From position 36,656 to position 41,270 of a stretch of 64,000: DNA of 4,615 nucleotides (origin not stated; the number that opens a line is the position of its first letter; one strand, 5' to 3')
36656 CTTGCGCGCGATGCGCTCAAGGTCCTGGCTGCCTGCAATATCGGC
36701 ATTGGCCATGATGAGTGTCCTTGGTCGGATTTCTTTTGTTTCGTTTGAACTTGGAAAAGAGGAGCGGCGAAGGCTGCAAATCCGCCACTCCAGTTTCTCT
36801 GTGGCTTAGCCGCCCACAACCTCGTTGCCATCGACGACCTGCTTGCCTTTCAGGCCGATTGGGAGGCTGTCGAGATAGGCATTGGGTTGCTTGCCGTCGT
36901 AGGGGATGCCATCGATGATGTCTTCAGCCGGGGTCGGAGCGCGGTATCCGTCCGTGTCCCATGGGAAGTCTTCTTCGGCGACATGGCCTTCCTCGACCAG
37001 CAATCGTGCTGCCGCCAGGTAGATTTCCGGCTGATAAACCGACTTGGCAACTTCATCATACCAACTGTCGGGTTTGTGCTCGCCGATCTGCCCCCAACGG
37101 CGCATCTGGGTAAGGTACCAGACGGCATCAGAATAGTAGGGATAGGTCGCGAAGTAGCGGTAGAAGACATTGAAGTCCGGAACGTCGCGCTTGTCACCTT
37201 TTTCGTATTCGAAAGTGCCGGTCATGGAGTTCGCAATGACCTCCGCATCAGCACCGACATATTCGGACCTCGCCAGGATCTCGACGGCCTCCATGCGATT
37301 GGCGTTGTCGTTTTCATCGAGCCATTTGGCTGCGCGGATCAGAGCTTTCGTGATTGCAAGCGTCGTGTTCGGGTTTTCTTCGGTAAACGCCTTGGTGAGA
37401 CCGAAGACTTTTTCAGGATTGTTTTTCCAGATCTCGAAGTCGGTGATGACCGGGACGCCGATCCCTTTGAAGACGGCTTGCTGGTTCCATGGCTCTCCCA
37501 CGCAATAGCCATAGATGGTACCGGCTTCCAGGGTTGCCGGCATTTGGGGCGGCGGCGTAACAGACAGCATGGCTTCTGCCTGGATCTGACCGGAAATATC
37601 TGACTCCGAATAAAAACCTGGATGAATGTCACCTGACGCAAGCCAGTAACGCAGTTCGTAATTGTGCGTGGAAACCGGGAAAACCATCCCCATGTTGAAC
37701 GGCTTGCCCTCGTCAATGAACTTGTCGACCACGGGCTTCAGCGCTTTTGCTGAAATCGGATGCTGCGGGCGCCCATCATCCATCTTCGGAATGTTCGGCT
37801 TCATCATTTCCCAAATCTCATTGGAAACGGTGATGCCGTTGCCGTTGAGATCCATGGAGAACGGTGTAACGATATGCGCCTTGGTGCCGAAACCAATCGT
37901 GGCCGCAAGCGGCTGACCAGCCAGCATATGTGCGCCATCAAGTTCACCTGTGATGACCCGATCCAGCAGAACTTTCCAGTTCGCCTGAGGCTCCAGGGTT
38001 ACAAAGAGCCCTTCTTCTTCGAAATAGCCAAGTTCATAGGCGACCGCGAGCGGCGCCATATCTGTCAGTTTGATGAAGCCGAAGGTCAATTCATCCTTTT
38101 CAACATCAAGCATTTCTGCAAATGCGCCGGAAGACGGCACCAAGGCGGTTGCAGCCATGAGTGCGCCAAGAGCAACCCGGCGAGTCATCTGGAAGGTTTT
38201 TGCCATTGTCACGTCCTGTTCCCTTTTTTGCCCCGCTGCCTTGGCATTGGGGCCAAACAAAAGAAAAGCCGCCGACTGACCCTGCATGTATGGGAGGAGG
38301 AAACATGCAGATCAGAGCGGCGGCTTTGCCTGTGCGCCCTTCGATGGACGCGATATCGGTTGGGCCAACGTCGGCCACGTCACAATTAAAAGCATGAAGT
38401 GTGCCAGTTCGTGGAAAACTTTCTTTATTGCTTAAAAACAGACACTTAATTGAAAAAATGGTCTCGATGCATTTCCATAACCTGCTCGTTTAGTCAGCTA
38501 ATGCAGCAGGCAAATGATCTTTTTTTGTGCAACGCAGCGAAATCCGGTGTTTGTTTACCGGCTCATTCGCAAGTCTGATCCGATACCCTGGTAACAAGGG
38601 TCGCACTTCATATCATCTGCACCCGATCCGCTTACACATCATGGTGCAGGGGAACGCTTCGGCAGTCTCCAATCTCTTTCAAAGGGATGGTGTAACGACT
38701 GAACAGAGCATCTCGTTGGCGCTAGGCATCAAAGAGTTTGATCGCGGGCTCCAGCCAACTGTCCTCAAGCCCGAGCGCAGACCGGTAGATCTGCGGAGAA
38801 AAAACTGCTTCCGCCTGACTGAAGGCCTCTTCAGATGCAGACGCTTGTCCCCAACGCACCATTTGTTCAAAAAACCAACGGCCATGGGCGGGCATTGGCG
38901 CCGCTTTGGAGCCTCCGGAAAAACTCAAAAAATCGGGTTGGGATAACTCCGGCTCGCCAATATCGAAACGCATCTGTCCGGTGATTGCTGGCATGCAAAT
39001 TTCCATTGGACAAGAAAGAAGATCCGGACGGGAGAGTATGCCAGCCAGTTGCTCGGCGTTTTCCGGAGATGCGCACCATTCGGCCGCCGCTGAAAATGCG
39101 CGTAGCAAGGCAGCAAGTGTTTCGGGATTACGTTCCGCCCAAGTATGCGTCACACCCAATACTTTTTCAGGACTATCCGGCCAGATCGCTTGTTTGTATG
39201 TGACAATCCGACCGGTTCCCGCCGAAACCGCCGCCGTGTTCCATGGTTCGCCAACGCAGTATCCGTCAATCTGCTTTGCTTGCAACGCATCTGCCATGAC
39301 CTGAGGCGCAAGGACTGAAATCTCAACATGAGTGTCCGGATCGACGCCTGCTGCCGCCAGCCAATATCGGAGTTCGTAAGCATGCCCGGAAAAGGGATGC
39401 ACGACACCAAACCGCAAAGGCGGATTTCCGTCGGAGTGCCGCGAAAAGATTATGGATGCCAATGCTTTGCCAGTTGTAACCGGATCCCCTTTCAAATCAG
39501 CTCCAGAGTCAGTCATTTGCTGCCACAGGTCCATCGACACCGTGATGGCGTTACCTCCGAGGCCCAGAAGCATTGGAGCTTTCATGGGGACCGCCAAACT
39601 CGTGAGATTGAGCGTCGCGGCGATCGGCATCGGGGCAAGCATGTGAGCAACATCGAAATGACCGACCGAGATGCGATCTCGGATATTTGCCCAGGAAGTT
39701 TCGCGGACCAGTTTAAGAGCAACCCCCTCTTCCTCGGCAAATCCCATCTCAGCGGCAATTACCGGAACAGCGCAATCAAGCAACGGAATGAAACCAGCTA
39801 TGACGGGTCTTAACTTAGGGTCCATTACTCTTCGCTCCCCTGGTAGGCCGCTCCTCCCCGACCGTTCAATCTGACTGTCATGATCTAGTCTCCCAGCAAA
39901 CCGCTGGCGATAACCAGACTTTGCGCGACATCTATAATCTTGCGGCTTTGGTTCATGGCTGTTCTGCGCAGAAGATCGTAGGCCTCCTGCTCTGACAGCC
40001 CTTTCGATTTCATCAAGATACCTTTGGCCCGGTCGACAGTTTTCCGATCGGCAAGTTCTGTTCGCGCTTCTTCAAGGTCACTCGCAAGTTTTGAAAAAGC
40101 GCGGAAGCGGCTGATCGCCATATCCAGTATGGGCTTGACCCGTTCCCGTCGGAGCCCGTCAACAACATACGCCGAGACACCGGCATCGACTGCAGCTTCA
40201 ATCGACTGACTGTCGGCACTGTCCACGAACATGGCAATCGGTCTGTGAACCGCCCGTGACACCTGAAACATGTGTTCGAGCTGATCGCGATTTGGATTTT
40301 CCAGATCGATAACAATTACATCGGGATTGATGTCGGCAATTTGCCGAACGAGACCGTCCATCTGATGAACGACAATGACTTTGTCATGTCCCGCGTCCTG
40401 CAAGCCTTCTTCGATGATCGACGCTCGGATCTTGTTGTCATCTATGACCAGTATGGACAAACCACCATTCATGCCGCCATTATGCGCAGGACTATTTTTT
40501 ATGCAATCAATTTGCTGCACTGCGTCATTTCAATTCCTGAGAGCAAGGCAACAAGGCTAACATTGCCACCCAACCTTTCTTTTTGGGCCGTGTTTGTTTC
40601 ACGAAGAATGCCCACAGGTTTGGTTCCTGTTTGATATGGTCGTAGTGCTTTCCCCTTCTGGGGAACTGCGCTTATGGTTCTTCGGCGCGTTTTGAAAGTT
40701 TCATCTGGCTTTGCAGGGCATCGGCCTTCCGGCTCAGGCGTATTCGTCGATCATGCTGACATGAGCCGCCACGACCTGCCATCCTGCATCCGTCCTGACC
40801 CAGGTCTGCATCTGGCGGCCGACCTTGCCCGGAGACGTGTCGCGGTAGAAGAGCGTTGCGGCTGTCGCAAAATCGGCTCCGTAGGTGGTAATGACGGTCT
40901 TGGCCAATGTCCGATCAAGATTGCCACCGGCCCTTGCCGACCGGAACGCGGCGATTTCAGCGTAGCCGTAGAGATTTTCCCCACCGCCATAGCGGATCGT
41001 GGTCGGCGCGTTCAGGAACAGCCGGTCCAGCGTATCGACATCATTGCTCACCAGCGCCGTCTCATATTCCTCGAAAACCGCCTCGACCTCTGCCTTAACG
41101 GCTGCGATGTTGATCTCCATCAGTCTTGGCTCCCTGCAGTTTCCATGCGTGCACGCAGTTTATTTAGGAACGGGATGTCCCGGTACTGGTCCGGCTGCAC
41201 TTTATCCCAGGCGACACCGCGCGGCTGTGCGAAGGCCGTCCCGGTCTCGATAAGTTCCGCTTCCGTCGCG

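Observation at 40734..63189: Possible natural azapyrimidine/formylbiuret nitrogen-scavenging pathway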

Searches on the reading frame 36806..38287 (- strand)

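Call 7: search_protein_families(library=ncbifam, proteins=[window:36806-38287:-], max_evalue=1e-10)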
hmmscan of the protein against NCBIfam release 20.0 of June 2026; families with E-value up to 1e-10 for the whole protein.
window:36806-38287:- (493 aa): 0 families

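Call 16: search_protein_families(library=pfam, proteins=[window:36806-38287:-], max_evalue=0.001)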
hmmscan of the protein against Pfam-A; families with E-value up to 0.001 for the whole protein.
window:36806-38287:- (493 aa): 2 families
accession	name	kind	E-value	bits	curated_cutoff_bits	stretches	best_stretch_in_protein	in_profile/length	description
PF13379.11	NMT1_2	-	2.9e-92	309.4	24.7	1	62-339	3-252/252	NMT1-like family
PF09084.16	NMT1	-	7.2e-05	23.2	20.5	0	75-117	2-44/216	NMT1/THI5 like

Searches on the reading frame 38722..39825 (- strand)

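Call 7: search_protein_families(library=ncbifam, proteins=[window:38722-39825:-], max_evalue=1e-10)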
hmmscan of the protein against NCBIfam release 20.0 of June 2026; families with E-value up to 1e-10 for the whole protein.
window:38722-39825:- (367 aa): 1 family
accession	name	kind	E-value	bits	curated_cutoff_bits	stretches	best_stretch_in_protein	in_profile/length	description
TIGR01728.1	SsuA_fam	subfamily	1.5e-13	50.7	163.5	1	156-264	122-227/290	aliphatic sulfonate ABC transporter substrate-binding protein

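Call 16: search_protein_families(library=pfam, proteins=[window:38722-39825:-], max_evalue=0.001)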
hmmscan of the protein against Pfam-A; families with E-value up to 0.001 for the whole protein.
window:38722-39825:- (367 aa): 2 families
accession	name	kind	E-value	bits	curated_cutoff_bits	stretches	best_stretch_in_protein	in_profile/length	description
PF13379.11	NMT1_2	-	1.6e-72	244.8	24.7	1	3-264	3-251/252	NMT1-like family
PF09084.16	NMT1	-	8.4e-07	29.5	20.5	1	149-257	105-216/216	NMT1/THI5 like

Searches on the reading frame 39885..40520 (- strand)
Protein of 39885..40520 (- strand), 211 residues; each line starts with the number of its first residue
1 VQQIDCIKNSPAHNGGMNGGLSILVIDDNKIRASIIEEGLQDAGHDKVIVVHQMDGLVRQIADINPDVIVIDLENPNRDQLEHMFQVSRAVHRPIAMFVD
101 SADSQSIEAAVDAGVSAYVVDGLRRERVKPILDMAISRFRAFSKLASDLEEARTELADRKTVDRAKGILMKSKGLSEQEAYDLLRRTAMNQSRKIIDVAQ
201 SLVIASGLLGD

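Call 5: search_protein_families(library=pfam, proteins=[window:39885-40520:-], max_evalue=0.001)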
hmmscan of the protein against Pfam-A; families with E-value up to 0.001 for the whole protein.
window:39885-40520:- (211 aa): 2 families
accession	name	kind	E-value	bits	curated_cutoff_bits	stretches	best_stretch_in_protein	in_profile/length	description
PF03861.19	ANTAR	-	9e-21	73.9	27.3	1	150-203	1-54/54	ANTAR domain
PF00072.30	Response_reg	-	8.3e-09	36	30.2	1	23-124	1-102/111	Response regulator receiver domain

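Call 7: search_protein_families(library=ncbifam, proteins=[window:39885-40520:-], max_evalue=1e-10)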
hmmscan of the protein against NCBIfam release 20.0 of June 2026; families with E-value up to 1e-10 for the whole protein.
window:39885-40520:- (211 aa): 0 families

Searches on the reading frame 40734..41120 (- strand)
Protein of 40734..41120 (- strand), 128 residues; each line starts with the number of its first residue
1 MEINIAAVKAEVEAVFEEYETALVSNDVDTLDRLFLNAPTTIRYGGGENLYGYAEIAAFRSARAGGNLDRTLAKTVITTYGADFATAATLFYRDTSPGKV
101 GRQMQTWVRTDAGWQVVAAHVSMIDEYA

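Call 3: search_protein_families(library=ncbifam, proteins=[window:40734-41120:-], max_evalue=0.00001)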
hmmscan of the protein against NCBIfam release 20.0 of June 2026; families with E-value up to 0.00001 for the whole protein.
window:40734-41120:- (128 aa): 1 family
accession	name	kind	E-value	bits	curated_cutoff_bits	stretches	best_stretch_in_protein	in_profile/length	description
NF033625.1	HpxZ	equivalog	2.8e-55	185.9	135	1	2-124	1-122/122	oxalurate catabolism protein HpxZ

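Call 5: search_protein_families(library=pfam, proteins=[window:40734-41120:-], max_evalue=0.001)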
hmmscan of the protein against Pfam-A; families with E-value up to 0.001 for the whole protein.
window:40734-41120:- (128 aa): 4 families
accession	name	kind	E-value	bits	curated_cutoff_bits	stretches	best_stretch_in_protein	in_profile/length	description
PF11533.15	AtzH-like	-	7.2e-55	184.6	27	1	1-126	1-125/126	AtzH-like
PF14534.12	DUF4440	-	4.3e-07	30.8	25.2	1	12-116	1-107/107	Domain of unknown function (DUF4440)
PF13474.12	SnoaL_3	-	2.3e-06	28.4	22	1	12-125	1-120/121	SnoaL-like domain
PF13577.12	SnoaL_4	-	0.00043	20.7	24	1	9-117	6-123/126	SnoaL-like domain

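Call 96: search_solved_structures(query=window:40734-41120:-, max_evalue=0.001, show_alignments=1)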
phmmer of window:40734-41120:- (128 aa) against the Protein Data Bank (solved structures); distinct sequences matched with E-value up to 0.001: 4.
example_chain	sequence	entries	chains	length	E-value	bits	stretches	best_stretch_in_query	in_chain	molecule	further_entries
6bjt_A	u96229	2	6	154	1.2e-39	138.9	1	1-124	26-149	DUF4440 domain-containing protein | AtzH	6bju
6d63_A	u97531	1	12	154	3.1e-39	137.5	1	1-124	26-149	atzH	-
2rcd_A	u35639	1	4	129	1.3e-38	135.6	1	2-126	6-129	Uncharacterized protein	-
2owp_A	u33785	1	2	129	6.1e-29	104.4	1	1-124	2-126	Hypothetical protein Bxe_B1374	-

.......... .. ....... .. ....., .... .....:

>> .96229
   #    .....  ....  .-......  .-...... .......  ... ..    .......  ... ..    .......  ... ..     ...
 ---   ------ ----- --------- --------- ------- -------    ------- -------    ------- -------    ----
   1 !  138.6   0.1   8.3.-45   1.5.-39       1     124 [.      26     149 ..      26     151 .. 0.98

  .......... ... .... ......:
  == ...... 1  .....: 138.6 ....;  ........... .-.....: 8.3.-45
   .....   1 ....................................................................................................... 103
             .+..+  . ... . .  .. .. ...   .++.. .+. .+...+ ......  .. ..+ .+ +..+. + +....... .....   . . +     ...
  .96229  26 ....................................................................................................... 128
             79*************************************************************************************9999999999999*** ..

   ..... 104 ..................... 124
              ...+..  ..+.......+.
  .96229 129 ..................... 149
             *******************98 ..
